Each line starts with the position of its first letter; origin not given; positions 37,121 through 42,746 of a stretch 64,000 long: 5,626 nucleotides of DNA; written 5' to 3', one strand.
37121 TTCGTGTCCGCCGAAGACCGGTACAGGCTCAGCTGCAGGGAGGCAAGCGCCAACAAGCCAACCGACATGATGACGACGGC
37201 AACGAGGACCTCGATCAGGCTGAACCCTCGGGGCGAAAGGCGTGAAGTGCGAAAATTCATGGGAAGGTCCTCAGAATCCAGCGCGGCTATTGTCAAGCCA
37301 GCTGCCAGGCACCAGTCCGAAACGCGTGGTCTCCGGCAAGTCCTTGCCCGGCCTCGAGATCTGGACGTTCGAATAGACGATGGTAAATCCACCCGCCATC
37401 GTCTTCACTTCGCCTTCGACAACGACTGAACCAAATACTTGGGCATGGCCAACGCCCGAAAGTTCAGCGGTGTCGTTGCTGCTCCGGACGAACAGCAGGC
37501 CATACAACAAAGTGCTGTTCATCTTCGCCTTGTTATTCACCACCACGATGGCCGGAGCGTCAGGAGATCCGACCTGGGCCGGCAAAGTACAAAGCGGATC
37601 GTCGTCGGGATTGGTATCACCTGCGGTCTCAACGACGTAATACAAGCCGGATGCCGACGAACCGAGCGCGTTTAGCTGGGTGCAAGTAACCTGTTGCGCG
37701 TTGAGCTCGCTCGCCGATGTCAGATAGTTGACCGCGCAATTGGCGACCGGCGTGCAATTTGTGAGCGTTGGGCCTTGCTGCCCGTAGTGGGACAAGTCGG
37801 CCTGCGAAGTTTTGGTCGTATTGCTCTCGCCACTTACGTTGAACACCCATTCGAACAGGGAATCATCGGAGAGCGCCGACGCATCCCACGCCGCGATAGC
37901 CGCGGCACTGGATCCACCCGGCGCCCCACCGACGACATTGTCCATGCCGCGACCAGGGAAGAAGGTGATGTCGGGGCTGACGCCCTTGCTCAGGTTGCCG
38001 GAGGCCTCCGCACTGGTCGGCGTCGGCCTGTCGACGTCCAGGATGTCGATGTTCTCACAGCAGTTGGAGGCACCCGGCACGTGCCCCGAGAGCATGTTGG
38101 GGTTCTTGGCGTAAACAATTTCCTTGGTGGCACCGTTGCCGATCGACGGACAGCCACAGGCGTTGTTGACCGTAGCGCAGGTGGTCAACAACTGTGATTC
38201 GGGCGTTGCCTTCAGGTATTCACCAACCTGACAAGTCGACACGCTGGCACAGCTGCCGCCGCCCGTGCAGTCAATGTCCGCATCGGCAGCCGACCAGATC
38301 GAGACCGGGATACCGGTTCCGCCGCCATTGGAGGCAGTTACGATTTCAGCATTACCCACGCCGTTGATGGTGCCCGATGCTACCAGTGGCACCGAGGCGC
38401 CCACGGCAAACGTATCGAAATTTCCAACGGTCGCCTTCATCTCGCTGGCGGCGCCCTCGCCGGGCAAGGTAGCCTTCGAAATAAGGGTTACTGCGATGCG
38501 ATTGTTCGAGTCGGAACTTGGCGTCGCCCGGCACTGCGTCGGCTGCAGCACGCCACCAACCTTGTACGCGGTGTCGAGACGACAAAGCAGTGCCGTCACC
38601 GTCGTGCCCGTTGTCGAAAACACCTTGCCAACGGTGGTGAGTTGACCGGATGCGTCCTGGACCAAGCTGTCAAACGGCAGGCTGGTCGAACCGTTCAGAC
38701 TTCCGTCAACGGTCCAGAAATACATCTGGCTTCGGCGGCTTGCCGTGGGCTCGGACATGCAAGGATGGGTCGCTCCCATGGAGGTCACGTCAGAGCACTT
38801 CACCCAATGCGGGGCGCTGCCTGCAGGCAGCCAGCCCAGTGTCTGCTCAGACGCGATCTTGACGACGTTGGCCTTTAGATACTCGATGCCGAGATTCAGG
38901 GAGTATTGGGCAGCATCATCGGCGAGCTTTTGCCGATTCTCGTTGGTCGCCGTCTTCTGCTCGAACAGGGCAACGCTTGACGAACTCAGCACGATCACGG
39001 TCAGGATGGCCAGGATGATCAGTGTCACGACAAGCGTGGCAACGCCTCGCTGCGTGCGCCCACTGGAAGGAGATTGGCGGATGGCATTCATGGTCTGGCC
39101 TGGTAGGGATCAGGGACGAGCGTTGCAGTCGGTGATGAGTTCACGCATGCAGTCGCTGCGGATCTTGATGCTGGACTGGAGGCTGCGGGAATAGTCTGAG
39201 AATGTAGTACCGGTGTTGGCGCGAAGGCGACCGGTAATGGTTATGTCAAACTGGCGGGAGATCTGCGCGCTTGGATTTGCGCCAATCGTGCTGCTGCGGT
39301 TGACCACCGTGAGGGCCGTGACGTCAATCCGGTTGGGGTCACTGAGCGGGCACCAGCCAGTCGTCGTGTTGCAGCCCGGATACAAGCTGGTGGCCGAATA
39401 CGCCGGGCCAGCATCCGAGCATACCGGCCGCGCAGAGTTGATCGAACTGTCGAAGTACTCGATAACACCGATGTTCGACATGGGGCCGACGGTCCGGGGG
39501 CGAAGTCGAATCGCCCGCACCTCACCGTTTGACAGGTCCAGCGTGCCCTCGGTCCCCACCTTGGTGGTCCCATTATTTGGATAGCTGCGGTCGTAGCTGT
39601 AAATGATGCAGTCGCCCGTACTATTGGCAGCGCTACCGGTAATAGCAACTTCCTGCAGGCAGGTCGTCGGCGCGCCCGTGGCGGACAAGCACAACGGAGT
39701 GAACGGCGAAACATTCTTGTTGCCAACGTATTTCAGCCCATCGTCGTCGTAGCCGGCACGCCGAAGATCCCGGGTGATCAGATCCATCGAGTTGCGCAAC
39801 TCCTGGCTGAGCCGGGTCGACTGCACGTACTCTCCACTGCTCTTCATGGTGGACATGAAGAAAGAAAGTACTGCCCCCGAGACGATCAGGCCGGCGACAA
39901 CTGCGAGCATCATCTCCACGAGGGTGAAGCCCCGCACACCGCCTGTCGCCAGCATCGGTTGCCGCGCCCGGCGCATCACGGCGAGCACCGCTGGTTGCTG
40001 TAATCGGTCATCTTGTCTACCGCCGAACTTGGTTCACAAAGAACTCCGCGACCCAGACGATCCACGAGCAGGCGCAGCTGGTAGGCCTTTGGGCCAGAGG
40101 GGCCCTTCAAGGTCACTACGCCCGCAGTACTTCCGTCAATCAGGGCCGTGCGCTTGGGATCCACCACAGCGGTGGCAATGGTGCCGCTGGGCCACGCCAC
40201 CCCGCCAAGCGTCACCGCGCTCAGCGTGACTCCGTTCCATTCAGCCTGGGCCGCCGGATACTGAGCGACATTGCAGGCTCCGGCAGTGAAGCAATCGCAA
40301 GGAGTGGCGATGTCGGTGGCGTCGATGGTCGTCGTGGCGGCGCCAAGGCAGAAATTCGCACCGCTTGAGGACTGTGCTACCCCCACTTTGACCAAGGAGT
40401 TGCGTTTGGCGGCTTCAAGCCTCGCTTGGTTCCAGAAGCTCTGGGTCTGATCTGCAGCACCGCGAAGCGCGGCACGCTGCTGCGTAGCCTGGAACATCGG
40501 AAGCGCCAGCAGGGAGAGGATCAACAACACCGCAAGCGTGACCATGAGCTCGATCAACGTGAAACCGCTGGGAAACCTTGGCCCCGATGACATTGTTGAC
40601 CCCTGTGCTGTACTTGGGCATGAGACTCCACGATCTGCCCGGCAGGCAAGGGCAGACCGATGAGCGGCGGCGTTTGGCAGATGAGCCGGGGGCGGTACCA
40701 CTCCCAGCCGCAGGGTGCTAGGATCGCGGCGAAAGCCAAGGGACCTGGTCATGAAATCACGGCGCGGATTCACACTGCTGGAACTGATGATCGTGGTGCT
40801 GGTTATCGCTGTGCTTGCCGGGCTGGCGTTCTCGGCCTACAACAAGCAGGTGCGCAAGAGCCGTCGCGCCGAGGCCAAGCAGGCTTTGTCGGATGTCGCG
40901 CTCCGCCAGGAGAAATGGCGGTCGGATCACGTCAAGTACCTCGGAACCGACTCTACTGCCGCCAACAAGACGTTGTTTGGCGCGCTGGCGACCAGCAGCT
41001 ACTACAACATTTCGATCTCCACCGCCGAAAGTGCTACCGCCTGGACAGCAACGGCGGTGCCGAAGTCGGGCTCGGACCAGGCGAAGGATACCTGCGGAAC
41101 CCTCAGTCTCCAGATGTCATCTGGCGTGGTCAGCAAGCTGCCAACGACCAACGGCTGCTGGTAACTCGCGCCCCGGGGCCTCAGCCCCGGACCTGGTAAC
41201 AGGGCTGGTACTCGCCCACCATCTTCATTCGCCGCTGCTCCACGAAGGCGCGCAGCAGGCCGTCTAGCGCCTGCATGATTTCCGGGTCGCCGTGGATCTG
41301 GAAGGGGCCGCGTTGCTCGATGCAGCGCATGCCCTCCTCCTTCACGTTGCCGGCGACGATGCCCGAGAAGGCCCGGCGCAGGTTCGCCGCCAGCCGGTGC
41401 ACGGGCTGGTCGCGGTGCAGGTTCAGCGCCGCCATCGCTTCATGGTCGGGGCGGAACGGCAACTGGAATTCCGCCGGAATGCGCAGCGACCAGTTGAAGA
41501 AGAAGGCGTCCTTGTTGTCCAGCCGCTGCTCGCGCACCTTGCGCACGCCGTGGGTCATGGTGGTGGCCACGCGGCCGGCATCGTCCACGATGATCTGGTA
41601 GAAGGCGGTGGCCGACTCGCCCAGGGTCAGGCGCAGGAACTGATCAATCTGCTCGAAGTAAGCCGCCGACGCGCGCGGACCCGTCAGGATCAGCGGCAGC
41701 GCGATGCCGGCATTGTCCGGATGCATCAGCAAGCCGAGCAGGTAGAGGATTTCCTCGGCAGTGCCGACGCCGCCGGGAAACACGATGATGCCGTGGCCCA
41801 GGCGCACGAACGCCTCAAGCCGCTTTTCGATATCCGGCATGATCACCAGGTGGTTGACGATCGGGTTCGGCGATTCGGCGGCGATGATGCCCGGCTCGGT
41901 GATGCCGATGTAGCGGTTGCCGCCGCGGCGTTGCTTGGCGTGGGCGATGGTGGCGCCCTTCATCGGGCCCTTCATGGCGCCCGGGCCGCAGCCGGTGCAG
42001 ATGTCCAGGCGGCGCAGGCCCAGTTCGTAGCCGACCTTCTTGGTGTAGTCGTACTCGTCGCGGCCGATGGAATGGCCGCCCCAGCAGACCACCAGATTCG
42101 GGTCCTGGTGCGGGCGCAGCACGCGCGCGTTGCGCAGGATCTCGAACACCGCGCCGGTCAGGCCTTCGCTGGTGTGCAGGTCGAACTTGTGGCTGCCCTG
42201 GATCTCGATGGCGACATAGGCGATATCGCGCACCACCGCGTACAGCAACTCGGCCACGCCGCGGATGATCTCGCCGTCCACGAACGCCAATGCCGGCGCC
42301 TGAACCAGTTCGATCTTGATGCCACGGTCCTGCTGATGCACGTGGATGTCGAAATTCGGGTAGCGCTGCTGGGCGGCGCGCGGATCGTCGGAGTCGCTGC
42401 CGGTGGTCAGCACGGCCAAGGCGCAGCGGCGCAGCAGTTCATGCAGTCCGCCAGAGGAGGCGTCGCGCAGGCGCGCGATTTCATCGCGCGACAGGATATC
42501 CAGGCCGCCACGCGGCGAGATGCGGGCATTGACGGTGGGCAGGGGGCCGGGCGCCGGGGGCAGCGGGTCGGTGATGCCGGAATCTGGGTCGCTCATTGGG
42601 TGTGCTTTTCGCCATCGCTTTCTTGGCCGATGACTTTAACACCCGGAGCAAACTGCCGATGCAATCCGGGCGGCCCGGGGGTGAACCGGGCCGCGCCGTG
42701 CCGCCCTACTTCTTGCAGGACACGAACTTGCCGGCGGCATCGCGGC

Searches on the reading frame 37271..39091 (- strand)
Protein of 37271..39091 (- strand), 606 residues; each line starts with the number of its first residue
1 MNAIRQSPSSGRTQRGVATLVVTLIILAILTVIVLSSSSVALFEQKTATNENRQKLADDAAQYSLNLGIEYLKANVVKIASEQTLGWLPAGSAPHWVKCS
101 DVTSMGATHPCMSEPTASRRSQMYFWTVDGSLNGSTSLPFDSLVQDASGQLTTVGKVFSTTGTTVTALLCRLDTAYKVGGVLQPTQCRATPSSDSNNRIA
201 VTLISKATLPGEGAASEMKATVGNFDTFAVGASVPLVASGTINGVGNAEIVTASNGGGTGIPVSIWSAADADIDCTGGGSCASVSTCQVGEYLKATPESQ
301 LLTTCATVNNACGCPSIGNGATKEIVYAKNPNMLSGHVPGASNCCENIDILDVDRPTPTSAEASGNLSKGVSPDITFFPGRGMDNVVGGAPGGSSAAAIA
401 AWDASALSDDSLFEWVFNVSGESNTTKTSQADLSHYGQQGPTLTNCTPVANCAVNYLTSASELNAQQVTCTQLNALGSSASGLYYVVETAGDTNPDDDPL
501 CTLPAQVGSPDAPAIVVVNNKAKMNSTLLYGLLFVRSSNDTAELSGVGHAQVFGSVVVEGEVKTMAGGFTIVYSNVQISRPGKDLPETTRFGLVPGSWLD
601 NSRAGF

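Call 82: search_protein_families(library=pfam, proteins=[window:37271-39091:-], max_evalue=0.001)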
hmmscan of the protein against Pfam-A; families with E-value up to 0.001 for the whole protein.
window:37271-39091:- (606 aa): 1 family
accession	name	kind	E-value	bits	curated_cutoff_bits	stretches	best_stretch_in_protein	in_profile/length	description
PF14341.11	PilX_N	-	3.6e-07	30.5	25.5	1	15-65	1-50/51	PilX N-terminal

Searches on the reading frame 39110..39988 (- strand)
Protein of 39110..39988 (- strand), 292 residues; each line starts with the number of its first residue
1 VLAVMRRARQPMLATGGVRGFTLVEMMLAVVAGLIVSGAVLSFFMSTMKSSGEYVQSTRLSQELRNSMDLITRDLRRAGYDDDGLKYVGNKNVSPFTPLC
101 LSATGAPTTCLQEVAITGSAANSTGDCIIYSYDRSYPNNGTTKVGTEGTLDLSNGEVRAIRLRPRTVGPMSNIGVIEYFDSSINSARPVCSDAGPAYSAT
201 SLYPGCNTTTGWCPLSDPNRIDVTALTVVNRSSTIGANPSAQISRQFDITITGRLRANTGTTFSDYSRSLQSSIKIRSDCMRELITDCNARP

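Call 82: search_protein_families(library=pfam, proteins=[window:39110-39988:-], max_evalue=0.001)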
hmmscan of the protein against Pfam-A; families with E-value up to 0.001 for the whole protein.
window:39110-39988:- (292 aa): 1 family
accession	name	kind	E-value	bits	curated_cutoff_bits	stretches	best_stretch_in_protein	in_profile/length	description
PF07963.17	N_methyl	-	0.00036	20.4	21.2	1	19-41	5-27/27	Prokaryotic N-terminal methylation motif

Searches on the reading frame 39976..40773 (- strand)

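Call 82: search_protein_families(library=pfam, proteins=[window:39976-40773:-], max_evalue=0.001)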
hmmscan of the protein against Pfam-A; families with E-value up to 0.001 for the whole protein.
window:39976-40773:- (265 aa): 1 family
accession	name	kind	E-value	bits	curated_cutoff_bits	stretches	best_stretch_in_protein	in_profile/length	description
PF07963.17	N_methyl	-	5.8e-07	29.3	21.2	1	69-91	5-27/27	Prokaryotic N-terminal methylation motif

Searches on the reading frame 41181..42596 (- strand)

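Call 82: search_protein_families(library=pfam, proteins=[window:41181-42596:-], max_evalue=0.001)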
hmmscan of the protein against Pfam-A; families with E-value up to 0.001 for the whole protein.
window:41181-42596:- (471 aa): 4 families
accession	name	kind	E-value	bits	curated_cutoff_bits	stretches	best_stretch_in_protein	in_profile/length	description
PF11892.13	PpnN_C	-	1.4e-53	180.6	25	1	352-469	2-120/121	Pyrimidine/purine nucleotide monophosphate nucleosidase, C-terminal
PF14793.11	DUF4478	-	9e-41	138.7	25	1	25-131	2-108/109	Pyrimidine/purine nucleotide 5'-monophosphate nucleosidases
PF03641.19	Lysine_decarbox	-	6.5e-24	85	27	1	221-341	8-125/131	Possible lysine decarboxylase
PF18306.6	LDcluster4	-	0.00037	20.6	26.3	1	176-285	12-112/151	SLOG cluster4 family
